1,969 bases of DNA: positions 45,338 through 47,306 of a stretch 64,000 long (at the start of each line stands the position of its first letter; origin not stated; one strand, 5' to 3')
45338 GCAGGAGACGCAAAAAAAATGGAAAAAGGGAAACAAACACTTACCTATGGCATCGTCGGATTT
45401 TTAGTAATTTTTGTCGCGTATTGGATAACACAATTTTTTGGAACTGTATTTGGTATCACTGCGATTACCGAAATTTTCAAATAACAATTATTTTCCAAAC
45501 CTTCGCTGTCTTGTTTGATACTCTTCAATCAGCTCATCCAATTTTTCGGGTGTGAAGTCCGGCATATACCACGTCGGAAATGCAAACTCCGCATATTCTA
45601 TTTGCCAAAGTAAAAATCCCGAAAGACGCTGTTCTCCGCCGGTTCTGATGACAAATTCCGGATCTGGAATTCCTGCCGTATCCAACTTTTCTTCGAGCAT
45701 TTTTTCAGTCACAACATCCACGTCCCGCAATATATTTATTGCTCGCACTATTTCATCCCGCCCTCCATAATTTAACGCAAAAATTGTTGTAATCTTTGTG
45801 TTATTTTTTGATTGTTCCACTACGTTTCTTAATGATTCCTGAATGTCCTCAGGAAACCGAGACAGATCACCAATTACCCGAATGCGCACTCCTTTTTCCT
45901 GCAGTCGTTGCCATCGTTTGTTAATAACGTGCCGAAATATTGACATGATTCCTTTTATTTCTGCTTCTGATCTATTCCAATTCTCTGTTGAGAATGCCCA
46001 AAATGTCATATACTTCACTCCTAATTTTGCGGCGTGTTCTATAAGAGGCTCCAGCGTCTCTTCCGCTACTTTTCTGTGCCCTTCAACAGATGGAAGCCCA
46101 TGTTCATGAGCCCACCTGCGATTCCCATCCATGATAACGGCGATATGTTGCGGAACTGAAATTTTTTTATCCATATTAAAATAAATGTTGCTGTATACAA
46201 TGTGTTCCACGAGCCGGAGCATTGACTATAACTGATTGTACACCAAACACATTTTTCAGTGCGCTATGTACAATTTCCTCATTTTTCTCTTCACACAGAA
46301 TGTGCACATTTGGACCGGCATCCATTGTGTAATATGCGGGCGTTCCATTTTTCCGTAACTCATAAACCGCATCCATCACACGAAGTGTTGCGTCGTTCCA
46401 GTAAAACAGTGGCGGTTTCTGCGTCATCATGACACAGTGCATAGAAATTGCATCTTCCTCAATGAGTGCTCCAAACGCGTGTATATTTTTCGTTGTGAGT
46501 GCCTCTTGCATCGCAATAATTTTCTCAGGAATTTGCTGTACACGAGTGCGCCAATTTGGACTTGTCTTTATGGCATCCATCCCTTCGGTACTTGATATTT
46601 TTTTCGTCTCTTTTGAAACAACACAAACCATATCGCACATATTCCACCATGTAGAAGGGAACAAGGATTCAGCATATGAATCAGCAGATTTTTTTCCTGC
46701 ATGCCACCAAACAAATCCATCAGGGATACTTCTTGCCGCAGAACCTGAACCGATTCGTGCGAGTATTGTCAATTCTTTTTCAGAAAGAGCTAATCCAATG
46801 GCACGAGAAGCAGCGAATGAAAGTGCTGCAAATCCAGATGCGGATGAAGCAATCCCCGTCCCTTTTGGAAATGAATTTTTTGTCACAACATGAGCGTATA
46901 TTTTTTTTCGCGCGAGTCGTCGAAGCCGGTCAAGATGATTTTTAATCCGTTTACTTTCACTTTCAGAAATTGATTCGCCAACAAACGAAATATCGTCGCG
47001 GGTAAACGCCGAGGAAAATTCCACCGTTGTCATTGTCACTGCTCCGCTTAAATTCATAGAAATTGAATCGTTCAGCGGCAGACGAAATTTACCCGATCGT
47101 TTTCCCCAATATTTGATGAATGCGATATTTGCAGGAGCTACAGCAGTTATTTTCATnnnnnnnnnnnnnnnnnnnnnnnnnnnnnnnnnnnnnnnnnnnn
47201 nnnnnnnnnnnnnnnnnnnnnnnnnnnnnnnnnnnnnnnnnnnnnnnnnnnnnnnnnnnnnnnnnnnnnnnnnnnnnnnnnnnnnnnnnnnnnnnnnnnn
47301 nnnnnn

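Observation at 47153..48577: GHMP kinase fused to an IDI-like Nudix domain whose catalytic Cys position is Ala, inside an archaeal-type mevalonate operon that ends in uppS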

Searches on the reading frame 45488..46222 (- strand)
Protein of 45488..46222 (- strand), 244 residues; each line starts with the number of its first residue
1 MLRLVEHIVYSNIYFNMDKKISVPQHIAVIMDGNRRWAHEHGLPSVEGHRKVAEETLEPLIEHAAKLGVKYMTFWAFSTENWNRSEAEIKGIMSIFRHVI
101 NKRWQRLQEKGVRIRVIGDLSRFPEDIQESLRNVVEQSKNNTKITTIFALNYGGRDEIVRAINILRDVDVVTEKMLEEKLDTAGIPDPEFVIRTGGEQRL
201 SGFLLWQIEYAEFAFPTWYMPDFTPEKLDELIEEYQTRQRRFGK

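Call 3: search_protein_families(library=pfam, proteins=[window:45488-46222:-], max_evalue=0.01)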
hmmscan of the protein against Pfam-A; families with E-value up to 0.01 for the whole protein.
window:45488-46222:- (244 aa): 1 family
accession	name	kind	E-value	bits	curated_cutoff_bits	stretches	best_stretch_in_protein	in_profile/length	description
PF01255.24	Prenyltransf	-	7.9e-74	248.3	27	1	30-243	1-219/219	Putative undecaprenyl diphosphate synthase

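Call 4: search_protein_families(library=ncbifam, proteins=[window:45488-46222:-], max_evalue=0.001)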
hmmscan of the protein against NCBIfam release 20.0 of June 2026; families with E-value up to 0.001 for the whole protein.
window:45488-46222:- (244 aa): 16 families
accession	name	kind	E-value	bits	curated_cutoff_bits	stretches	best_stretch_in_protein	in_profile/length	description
NF011405.0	PRK14830.1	equivalog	5.4e-76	255.5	304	1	19-244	18-250/251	undecaprenyl pyrophosphate synthase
NF011408.0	PRK14834.1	equivalog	1.7e-72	243.9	348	1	17-243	11-244/252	isoprenyl transferase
NF011406.0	PRK14831.1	subfamily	1.7e-68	230.5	375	1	15-244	16-251/256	undecaprenyl pyrophosphate synthase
TIGR00055.1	uppS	equivalog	3.1e-67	226.3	109.55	1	23-243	1-228/228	polyprenyl diphosphate synthase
NF011407.0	PRK14833.1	equivalog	6.1e-67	225.7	325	1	22-244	3-231/233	di-trans,poly-cis-decaprenylcistransferase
NF011404.0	PRK14829.1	equivalog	4.3e-65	219.6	372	1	21-244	28-258/260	isoprenyl transferase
NF011413.0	PRK14840.1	equivalog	7.9e-64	215.7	410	1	18-244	13-250/250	isoprenyl transferase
NF011411.0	PRK14838.1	equivalog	8.1e-63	212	417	1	21-244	10-238/244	isoprenyl transferase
NF011412.0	PRK14839.1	equivalog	1.3e-58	198.2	334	1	25-243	11-227/240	di-trans,poly-cis-decaprenylcistransferase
NF011414.0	PRK14841.1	equivalog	1.5e-55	188.4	401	1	22-243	2-228/233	isoprenyl transferase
NF011410.0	PRK14837.1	equivalog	3.2e-55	187.2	342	1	20-244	3-230/230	undecaprenyl pyrophosphate synthase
NF011402.0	PRK14827.1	equivalog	5.6e-52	176.9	535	1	22-244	66-295/296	decaprenyl diphosphate synthase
NF011415.0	PRK14842.1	equivalog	7.8e-52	176.1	360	1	22-243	7-236/241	isoprenyl transferase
NF011409.0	PRK14835.1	equivalog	3.6e-51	174.1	425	1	20-244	42-279/279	isoprenyl transferase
NF011403.0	PRK14828.1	equivalog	6.9e-50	169.8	348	1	10-244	16-258/258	isoprenyl transferase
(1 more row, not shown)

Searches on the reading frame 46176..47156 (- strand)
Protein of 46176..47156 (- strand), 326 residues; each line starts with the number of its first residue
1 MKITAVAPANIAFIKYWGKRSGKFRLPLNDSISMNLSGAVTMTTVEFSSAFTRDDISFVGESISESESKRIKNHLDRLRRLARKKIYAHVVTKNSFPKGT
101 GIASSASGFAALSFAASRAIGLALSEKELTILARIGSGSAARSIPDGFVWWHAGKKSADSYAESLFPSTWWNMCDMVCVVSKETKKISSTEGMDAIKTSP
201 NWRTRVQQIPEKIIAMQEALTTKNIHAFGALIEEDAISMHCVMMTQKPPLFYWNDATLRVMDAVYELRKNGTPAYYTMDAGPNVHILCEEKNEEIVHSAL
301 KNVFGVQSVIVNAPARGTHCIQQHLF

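Call 3: search_protein_families(library=pfam, proteins=[window:46176-47156:-], max_evalue=0.01)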
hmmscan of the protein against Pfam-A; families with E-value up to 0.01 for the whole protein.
window:46176-47156:- (326 aa): 4 families
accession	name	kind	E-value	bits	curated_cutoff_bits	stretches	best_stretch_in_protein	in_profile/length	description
PF22700.2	MVD-like_N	-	3.1e-55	186.6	27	1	7-162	1-157/157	Diphosphomevalonate decarboxylase-like N-terminal domain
PF18376.6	MDD_C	-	1.4e-28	100.4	23.2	1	176-309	2-139/186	Mevalonate 5-diphosphate decarboxylase C-terminal domain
PF00288.32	GHMP_kinases_N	-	5.4e-07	30.2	22.3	1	83-140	15-70/87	GHMP kinases N terminal domain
PF21433.2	M3K_C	-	0.00029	21.7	27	1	195-293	9-104/105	Mevalonate-3-kinase, C-terminal domain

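Call 4: search_protein_families(library=ncbifam, proteins=[window:46176-47156:-], max_evalue=0.001)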
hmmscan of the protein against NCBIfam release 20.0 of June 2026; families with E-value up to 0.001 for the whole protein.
window:46176-47156:- (326 aa): 5 families
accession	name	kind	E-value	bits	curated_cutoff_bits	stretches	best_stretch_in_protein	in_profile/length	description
TIGR01240.1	mevDPdecarb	equivalog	2.7e-85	286.1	171.35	1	4-304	2-304/305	diphosphomevalonate decarboxylase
NF040704.1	IPP_alt_MvaD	equivalog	3e-52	177.7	475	1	2-310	1-306/323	phosphomevalonate decarboxylase MvaD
NF040848.1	mev_kinase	equivalog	2.2e-10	40.1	440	1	22-304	25-305/323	mevalonate-3-kinase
NF040847.1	mev_decarb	equivalog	1.7e-07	30.7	560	1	12-293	45-324/350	bisphosphomevalonate decarboxylase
TIGR00549.1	mevalon_kin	equivalog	0.00031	20.3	163.05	1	41-135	29-128/276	mevalonate kinase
